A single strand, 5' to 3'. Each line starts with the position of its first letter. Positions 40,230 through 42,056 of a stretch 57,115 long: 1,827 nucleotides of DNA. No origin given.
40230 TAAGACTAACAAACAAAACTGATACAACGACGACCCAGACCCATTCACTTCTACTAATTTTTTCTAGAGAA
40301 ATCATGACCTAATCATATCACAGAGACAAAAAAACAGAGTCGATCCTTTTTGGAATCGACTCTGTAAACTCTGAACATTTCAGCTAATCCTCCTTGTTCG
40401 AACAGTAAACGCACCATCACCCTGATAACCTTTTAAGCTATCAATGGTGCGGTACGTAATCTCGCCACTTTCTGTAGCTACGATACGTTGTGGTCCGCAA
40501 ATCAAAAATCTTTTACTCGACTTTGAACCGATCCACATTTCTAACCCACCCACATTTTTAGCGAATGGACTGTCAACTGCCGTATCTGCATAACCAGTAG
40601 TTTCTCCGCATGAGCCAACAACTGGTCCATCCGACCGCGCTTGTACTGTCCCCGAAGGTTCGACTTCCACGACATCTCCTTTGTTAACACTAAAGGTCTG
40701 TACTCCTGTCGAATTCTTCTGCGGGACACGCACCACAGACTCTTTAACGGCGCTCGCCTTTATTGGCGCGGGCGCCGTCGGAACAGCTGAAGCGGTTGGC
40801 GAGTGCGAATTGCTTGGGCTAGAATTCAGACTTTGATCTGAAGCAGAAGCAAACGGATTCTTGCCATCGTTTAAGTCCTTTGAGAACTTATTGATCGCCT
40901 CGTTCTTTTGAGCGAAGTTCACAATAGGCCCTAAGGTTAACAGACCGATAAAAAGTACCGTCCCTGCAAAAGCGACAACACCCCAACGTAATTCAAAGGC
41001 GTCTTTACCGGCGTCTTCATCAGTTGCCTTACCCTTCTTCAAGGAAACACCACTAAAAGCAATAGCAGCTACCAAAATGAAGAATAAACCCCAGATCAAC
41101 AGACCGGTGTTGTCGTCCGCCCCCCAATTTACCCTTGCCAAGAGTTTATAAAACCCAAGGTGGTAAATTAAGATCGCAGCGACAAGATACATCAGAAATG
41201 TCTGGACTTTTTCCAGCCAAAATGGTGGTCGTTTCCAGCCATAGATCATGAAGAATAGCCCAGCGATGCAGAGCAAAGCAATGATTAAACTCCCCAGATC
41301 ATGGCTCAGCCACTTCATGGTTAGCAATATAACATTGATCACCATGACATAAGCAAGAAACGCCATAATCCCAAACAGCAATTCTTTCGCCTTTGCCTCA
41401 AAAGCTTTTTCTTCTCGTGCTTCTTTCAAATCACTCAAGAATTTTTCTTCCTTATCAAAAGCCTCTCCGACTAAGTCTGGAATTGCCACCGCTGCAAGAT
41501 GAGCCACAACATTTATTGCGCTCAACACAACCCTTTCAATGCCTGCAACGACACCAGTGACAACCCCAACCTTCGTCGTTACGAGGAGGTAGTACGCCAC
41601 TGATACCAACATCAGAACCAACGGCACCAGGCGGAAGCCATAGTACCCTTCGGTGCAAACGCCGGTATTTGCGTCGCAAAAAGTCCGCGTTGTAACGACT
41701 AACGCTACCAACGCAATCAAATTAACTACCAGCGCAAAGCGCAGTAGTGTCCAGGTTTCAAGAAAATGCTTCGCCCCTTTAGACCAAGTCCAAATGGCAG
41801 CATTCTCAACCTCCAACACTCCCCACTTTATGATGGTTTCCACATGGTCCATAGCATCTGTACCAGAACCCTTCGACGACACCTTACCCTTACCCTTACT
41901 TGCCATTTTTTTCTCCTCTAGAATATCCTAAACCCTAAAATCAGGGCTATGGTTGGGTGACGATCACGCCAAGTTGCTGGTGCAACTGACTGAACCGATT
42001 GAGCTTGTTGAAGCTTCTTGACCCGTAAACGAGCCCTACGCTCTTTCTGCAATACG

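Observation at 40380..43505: Self-contained three-gene operon of unknown proteins ending in an 8-TM, lectin-like-domain protein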

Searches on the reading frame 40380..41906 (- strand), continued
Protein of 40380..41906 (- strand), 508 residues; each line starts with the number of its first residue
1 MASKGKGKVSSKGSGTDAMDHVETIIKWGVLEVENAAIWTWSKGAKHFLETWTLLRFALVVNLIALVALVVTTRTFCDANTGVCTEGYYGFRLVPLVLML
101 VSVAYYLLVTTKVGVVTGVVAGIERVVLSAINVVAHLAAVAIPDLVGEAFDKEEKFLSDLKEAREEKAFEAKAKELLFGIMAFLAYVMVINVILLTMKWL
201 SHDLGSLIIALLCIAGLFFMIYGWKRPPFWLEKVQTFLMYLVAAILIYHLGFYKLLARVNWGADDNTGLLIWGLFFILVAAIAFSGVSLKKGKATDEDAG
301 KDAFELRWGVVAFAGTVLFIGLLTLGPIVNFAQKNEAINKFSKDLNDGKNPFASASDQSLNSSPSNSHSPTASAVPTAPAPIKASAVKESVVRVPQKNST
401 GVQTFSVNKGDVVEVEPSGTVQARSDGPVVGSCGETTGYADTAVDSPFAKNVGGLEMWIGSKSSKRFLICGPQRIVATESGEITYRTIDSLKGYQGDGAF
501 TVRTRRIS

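Call 106: find_encoding_contigs(protein=P0065, flank=9000, max_places=1)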
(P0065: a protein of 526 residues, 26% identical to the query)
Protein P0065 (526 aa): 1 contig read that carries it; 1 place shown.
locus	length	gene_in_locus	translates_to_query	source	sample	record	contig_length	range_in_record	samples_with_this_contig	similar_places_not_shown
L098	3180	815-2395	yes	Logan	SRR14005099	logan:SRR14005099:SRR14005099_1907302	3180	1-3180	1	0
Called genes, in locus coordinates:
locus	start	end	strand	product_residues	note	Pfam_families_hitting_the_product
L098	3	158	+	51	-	?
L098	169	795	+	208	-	-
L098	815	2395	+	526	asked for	-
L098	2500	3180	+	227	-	?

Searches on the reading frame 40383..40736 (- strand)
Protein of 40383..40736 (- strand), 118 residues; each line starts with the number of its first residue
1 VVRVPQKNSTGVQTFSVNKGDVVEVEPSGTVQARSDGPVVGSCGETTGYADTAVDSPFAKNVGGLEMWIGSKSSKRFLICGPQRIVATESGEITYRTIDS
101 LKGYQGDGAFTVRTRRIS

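Call 35: search_solved_structures(query=A2, max_evalue=10, show_alignments=3)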
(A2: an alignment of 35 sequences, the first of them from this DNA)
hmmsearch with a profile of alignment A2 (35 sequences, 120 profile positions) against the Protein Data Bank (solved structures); distinct sequences matched with E-value up to 10: 7.
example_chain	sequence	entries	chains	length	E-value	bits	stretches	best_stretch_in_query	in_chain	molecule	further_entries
5odu_A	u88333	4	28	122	0.0086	19.3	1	11-116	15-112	PllA | PIIA | Uncharacterized protein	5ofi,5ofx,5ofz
6ygq_A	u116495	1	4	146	0.011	19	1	74-118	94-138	PA-I Galactophilic Lectin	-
1l7l_A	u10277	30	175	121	0.038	17.2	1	13-118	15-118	PA-I galactophilic lectin | LecA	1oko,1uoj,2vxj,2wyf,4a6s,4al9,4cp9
3zyb_A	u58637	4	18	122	0.039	17.2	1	13-118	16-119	PA-I galactophilic lectin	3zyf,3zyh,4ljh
30ew_AAA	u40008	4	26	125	0.047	17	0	71-118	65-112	PA-I galactophilic lectin (PA-IL) (Galactose-binding lectin)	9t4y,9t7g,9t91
2xtl_A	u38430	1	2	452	0.069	16.4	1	45-105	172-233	CELL WALL SURFACE ANCHOR FAMILY PROTEIN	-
9hqd_A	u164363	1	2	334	2.1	11.7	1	47-84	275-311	(+)-T-muurolol synthase ((2E,6E)-farnesyl diphosphate cyclizing)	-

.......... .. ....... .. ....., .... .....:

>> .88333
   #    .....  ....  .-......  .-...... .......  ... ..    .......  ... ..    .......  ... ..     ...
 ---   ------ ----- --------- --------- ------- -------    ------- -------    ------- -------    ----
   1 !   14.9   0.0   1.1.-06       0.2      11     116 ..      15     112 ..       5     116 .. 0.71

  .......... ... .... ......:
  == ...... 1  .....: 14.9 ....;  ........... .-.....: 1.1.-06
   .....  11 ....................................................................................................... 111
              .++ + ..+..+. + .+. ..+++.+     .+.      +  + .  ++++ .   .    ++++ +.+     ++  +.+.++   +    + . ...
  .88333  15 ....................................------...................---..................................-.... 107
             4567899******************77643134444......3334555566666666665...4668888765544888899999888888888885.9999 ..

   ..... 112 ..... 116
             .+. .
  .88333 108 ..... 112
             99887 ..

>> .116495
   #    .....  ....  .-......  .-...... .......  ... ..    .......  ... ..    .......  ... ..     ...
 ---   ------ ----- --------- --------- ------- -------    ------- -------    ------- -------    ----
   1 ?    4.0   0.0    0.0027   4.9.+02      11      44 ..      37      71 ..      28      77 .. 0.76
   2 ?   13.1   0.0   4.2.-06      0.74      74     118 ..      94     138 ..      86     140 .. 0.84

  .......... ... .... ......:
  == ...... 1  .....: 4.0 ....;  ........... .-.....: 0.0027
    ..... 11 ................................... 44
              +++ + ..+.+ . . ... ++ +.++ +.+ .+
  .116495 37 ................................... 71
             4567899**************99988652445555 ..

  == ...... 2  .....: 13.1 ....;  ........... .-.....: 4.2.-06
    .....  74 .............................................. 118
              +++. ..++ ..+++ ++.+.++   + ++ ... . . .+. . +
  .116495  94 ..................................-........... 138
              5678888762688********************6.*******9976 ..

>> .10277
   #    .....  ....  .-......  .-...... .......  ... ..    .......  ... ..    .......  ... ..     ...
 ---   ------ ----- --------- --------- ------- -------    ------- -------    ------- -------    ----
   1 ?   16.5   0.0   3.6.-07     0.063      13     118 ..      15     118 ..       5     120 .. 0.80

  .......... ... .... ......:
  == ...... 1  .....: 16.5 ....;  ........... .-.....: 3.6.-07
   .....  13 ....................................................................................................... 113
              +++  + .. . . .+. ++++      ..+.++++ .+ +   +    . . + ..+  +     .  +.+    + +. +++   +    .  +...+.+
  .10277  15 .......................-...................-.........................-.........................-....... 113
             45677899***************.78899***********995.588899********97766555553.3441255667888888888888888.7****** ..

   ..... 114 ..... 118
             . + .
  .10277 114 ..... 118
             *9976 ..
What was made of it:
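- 40383..40736 (-): Gene C, residues 391-508: PA-IL/LecA-fold beta-sandwich domain. In a profile search against PDB, the top 5 hits are all PA-IL family (call 35).
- On PA-IL / LecA lectin family (PF07828): In the domain profile search against PDB, the 5 best hits are all PA-IL family, but with E of 0.009-0.047 (call 35).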

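Call 38: predict_structure(alignment_id=A2)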
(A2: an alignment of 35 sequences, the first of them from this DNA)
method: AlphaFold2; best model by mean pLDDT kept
length: 118 residues; sequences in the alignment: 35
mean_pLDDT: 96.0   pTM: 0.89
mean pLDDT of the five models: 96.0, 95.8, 95.6, 95.6, 95.6
residues with pLDDT >= 90: 112; 70-90: 6; 50-70: 0; < 50: 0
segments of 3 or more residues with pLDDT < 50: none
pLDDT, mean of each block of 10 residues (from residue 1): 96 97 98 95 94 96 98 96 98 97 92 96
secondary structure, 60 per line:
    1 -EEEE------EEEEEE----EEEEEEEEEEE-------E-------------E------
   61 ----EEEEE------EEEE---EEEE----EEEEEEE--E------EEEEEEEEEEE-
elements in order: E2-5 E12-17 E22-32 E65-69 E76-79 E83-86 E91-97 E107-117
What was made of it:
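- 40383..40736 (-): AlphaFold model has pLDDT 96 (call 38).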

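Call 41: fold_search(model_id=the predicted structure, library=pdb)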
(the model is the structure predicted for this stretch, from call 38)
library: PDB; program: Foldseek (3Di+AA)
matches with E <= 10: 780; with E <= 0.001: 11
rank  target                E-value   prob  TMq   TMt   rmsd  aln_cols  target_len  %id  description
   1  2vxj_B                8.1e-06  1.00  0.85  0.85   1.8       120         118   24  CRYSTAL STRUCTURE OF PA-IL LECTIN COMPLEXED WITH AGAL13BGAL14GLC AT 1.9 A RESOLUTION (released 2008-09-16)
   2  1l7l                  8.6e-06  1.00  0.85  0.83   1.8       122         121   24  Crystal structure of Pseudomonas aeruginosa lectin 1 determined by single wavelength anomalous scattering phasing method (released 2002-12-11)
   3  2vxj_C                1.5e-05  1.00  0.86  0.85   1.8       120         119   24  CRYSTAL STRUCTURE OF PA-IL LECTIN COMPLEXED WITH AGAL13BGAL14GLC AT 1.9 A RESOLUTION (released 2008-09-16)
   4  2vxj_J                2.4e-05  1.00  0.86  0.84   1.8       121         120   24  CRYSTAL STRUCTURE OF PA-IL LECTIN COMPLEXED WITH AGAL13BGAL14GLC AT 1.9 A RESOLUTION (released 2008-09-16)
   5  2vxj_D                3.4e-05  1.00  0.84  0.83   2.0       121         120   22  CRYSTAL STRUCTURE OF PA-IL LECTIN COMPLEXED WITH AGAL13BGAL14GLC AT 1.9 A RESOLUTION (released 2008-09-16)
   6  4cp9_A                3.7e-05  1.00  0.85  0.83   1.9       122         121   23  Crystal structure OF lecA lectin complexed with a divalent galactoside at 1.65 angstrom (released 2014-10-08)
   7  5ofz_A                8.0e-05  1.00  0.77  0.76   3.7       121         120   20  PllA lectin, apo (released 2017-10-04)
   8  6ygq_D                8.0e-05  1.00  0.76  0.76   4.0       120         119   17  EclA N-terminal domain; PllA-like lectin (released 2021-04-07)
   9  5odu_A                2.8e-04  1.00  0.77  0.75   3.7       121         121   20  PllA lectin, monosaccharide complex (released 2017-10-04)
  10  6ygq_A                3.1e-04  1.00  0.74  0.73   5.2       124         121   14  EclA N-terminal domain; PllA-like lectin (released 2021-04-07)
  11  6ygq_B                4.3e-04  1.00  0.75  0.74   4.1       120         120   17  EclA N-terminal domain; PllA-like lectin (released 2021-04-07)
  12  4tlg_A                3.2e-02  0.72  0.36  0.13  10.2       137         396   10  Crystal structure of SEC14-like protein 4 (SEC14L4) (released 2014-07-02)
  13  5ev7                  5.8e-02  0.98  0.42  0.12   7.1       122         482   15  The crystal structure of a functionally unknown conserved protein mutant from Bacillus anthracis str. Ames (released 2015-12-09)
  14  5kd5                  7.3e-02  0.90  0.39  0.11   6.2       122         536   14  BT_4244 metallopeptidase from Bacteroides thetaiotaomicron (released 2017-01-11)
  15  4dzg                  8.1e-02  0.72  0.36  0.37   5.5       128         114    7  Crystal structure of Aeromonas hydrophila PliG, a periplasmic lysozyme inhibitor of g-type lysozyme (released 2012-06-13)
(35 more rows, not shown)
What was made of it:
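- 40383..40736 (-): Foldseek against PDB gives LecA 2vxj/1l7l with TM 0.85, rmsd 1.8 Å and 24% identity, then PllA and EclA (call 41).
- On PA-IL / LecA lectin family (PF07828): The top 11 Foldseek PDB hits are LecA, PllA and EclA, with TM 0.74-0.86 (call 41).
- Closest known: LecA / PA-IL galactophilic lectin of Pseudomonas aeruginosa. Same: Same beta-sandwich fold over the whole domain (TM 0.85, rmsd 1.8 Å, 24% identity; call 41).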

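Call 101: fold_search(model_id=the predicted structure, library=viral)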
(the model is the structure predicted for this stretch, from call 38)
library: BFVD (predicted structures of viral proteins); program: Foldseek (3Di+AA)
matches with E <= 10: 1060; with E <= 0.001: 0
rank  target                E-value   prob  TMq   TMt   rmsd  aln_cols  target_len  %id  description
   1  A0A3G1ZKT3            1.5e-02  1.00  0.47  0.32   4.8       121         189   12  Transmembrane domain protein [Halobacterium phage phiH]
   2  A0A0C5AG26            1.7e-02  1.00  0.44  0.27   4.1       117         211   11  (no name in the UniProt tables at hand)
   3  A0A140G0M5            1.7e-02  0.96  0.44  0.22   5.6       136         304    8  ORF045 [Infectious spleen and kidney necrosis virus]
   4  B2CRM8                1.7e-02  0.47  0.28  0.13   8.4       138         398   12  Uncharacterized protein [Betalipothrixvirus uzonense]
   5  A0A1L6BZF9            2.5e-02  0.69  0.31  0.36   8.1       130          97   18  (no name in the UniProt tables at hand)
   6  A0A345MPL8            3.0e-02  0.87  0.34  0.16   5.7       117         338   10  (no name in the UniProt tables at hand)
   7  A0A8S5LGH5            3.3e-02  0.92  0.36  0.08   6.4       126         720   13  Collagen alpha 1(VIII) chain protein [Siphoviridae sp. ctDo63]
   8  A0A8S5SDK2            3.3e-02  0.57  0.31  0.32  11.3       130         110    9  Uncharacterized protein [Siphoviridae sp. ctnpt50]
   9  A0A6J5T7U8            3.9e-02  0.75  0.38  0.36   6.1       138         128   11  Uncharacterized protein [uncultured Caudovirales phage]
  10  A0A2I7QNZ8            4.6e-02  0.82  0.33  0.32   6.5       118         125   12  (no name in the UniProt tables at hand)
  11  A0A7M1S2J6            6.7e-02  0.97  0.46  0.06   6.1       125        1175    6  Right handed beta helix domain-containing protein [uncultured phage cr126_1]
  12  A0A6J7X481            7.5e-02  0.47  0.31  0.27   7.6       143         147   12  Uncharacterized protein [uncultured Caudovirales phage]
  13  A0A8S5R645            7.9e-02  0.91  0.41  0.09   5.2       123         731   11  DUF4832 domain-containing protein [Ackermannviridae sp. ctaCq7]
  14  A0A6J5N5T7            7.9e-02  0.57  0.34  0.23   8.2       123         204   10  Uncharacterized protein [uncultured Caudovirales phage]
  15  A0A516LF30            8.8e-02  0.35  0.30  0.32   8.5       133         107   10  (no name in the UniProt tables at hand)
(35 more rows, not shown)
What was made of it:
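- Tried and rejected: Foldseek of the lectin head against viral structures gave nothing significant (call 101).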
